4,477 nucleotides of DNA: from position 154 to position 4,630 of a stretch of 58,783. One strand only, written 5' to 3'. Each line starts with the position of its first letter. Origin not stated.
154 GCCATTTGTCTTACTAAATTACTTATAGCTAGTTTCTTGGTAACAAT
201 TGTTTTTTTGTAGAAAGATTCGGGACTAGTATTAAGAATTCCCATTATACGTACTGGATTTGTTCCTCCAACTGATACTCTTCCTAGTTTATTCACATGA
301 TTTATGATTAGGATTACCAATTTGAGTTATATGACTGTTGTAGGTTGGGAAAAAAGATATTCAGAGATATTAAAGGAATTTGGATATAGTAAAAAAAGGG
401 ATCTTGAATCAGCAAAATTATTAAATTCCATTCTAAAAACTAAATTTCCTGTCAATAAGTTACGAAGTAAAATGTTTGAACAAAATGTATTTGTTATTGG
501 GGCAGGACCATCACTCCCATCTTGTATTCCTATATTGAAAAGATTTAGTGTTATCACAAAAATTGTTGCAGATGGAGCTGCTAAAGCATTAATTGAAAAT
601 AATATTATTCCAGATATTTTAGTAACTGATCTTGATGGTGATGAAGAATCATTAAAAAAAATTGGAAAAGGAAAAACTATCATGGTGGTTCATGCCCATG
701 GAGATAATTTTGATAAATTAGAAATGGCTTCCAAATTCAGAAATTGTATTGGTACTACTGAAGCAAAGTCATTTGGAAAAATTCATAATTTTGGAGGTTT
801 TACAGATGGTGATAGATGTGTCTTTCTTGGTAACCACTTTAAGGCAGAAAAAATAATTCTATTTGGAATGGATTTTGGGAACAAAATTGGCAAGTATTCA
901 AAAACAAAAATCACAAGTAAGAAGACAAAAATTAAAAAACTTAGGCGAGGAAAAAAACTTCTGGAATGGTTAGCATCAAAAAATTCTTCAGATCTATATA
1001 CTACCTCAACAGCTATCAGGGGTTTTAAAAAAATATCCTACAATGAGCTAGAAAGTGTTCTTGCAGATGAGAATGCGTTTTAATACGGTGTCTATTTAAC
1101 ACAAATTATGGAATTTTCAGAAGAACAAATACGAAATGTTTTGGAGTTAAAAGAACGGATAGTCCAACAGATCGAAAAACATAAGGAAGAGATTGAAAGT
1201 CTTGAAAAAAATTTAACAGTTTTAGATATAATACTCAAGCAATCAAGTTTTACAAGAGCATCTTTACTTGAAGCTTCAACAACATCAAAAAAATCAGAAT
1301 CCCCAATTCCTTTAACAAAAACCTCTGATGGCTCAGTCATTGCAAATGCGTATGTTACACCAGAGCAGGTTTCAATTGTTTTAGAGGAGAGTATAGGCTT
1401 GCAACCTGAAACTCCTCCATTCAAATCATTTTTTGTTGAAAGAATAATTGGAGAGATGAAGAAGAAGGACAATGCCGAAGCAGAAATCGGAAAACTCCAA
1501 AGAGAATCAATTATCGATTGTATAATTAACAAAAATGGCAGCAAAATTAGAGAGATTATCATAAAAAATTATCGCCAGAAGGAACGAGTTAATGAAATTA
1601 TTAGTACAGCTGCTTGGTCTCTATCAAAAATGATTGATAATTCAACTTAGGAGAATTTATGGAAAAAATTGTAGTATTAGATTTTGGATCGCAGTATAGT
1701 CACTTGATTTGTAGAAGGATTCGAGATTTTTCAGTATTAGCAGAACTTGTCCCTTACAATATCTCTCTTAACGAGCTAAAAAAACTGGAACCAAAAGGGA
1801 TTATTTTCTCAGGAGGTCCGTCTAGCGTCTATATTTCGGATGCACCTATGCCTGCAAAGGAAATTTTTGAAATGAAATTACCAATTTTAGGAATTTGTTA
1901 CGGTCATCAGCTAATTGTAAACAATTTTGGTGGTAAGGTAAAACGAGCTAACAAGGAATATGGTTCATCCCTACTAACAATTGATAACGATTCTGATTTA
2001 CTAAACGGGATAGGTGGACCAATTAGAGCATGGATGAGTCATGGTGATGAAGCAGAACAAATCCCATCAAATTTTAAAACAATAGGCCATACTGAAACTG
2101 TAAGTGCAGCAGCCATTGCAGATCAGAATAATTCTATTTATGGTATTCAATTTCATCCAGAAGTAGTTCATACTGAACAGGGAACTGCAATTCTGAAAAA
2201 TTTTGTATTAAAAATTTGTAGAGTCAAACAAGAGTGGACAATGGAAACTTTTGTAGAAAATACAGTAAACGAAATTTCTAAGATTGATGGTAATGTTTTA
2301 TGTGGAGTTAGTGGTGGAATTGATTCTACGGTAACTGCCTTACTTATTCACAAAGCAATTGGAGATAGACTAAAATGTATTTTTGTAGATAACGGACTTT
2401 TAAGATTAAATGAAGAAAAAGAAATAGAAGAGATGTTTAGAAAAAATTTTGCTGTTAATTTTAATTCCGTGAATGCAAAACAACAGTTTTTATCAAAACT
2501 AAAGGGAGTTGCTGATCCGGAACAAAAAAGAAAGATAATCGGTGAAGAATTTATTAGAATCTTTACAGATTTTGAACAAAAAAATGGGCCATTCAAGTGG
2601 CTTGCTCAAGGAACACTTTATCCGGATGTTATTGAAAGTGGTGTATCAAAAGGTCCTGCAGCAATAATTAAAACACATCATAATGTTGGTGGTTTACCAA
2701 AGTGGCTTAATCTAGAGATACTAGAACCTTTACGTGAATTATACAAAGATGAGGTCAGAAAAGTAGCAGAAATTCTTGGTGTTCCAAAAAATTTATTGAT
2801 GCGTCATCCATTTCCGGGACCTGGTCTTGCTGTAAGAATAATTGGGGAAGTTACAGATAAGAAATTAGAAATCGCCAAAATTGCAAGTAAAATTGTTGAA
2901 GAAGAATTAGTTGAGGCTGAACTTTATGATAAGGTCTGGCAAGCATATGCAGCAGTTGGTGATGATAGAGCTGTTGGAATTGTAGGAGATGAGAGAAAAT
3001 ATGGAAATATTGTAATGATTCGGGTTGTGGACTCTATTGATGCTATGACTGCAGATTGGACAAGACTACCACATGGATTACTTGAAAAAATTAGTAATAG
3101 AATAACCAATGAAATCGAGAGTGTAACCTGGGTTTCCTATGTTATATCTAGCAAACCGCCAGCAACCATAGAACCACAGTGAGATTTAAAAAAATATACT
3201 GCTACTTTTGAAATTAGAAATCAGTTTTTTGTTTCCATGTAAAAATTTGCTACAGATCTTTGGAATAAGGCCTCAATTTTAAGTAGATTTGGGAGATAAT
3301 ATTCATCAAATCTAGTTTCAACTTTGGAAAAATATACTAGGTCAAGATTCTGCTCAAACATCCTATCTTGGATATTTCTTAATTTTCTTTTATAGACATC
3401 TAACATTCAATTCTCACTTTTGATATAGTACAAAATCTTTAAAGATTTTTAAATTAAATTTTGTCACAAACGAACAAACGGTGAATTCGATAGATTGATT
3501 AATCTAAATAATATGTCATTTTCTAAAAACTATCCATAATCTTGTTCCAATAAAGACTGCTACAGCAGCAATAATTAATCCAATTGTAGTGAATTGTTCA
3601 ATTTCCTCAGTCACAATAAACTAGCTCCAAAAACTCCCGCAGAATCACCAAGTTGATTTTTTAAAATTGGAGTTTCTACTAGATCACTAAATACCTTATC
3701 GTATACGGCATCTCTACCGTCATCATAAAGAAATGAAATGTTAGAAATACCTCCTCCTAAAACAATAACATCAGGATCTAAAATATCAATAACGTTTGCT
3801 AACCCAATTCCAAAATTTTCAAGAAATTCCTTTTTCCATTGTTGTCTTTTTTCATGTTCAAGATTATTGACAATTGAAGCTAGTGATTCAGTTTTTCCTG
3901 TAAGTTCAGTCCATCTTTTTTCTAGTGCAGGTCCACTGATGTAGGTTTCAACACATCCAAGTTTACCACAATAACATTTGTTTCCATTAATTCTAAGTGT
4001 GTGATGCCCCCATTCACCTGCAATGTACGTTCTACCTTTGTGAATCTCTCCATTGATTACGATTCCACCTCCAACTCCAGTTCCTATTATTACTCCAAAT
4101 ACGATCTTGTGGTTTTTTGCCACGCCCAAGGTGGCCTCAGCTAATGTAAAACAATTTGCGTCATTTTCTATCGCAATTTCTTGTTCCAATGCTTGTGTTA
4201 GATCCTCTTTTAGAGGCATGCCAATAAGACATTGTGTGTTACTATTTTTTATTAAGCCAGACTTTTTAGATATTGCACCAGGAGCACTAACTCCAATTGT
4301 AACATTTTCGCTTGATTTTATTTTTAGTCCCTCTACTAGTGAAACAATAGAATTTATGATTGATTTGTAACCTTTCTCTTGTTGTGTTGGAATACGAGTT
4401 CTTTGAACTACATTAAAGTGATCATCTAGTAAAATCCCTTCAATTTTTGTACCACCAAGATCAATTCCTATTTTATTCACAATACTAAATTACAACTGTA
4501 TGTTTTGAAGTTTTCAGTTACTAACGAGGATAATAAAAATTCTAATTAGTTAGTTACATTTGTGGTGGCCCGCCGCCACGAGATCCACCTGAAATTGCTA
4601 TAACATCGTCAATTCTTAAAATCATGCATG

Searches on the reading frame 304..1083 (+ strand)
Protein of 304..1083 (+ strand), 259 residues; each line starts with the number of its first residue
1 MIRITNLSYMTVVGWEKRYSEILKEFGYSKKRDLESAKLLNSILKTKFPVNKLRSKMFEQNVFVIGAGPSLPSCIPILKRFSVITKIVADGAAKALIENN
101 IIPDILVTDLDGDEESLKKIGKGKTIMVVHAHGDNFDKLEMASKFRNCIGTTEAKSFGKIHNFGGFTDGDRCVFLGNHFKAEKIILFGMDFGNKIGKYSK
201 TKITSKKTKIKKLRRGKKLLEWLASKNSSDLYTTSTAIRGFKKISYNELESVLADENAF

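Call 28: search_protein_families(library=pfam, proteins=[window:304-1083:+], max_evalue=0.001)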
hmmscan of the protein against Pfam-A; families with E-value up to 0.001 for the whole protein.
window:304-1083:+ (259 aa): 2 families
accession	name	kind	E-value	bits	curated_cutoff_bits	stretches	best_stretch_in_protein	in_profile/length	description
PF01973.23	MptE-like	-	6.3e-31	107.9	34.6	1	40-194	7-169/171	6-hydroxymethylpterin diphosphokinase MptE-like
PF04263.21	TPK_catalytic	-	0.00014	22.2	30.7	1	86-134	11-60/113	Thiamin pyrophosphokinase, catalytic domain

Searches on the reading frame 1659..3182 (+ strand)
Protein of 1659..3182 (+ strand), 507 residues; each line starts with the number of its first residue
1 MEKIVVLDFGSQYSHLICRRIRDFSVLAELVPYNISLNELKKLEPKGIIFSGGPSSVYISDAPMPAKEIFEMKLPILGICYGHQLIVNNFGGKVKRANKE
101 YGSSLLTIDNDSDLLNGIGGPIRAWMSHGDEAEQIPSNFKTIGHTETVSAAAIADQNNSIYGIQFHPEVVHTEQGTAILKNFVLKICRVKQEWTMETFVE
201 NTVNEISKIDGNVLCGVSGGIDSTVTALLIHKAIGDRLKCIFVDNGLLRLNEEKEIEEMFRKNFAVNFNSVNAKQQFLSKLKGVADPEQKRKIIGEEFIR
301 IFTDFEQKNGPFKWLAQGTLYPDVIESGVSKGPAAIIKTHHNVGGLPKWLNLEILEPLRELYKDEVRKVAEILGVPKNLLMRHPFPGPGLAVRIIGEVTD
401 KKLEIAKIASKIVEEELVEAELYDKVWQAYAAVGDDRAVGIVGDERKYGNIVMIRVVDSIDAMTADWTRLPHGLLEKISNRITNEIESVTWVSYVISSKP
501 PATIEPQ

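Call 28: search_protein_families(library=pfam, proteins=[window:1659-3182:+], max_evalue=0.001)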
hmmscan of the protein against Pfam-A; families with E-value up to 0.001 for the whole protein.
window:1659-3182:+ (507 aa): 7 families
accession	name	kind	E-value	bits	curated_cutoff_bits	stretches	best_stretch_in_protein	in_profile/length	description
PF00117.34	GATase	-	1.3e-47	162.4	22.8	1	5-185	1-189/190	Glutamine amidotransferase class-I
PF00958.27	GMP_synt_C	-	2.8e-34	117.5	27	1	415-505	1-91/92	GMP synthase C terminal domain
PF02540.23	NAD_synthase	-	1.3e-10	41.2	21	1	195-276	5-84/242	NAD synthase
PF07722.19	Peptidase_C26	-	1.2e-06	28.9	20.5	1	67-168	99-219/219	Peptidase C26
PF02568.20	ThiI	-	0.00014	22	20.5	0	210-271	3-63/197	Thiamine biosynthesis protein (ThiI)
PF06508.19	QueC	-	0.00043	20.3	22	0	214-285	3-70/210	Queuosine biosynthesis protein QueC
PF03054.22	tRNA_Me_trans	-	0.00048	20.3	20.6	0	212-247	2-36/202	tRNA methyl transferase HUP domain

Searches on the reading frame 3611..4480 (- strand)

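Call 28: search_protein_families(library=pfam, proteins=[window:3611-4480:-], max_evalue=0.001)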
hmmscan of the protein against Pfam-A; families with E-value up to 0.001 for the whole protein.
window:3611-4480:- (289 aa): 2 families
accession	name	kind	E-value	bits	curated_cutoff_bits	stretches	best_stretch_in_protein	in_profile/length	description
PF00480.26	ROK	-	1e-73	248.9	22.9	1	4-289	2-290/294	ROK family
PF05378.19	Hydant_A_N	-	0.00062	20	25.2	0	3-56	1-54/176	Hydantoinase/oxoprolinase N-terminal region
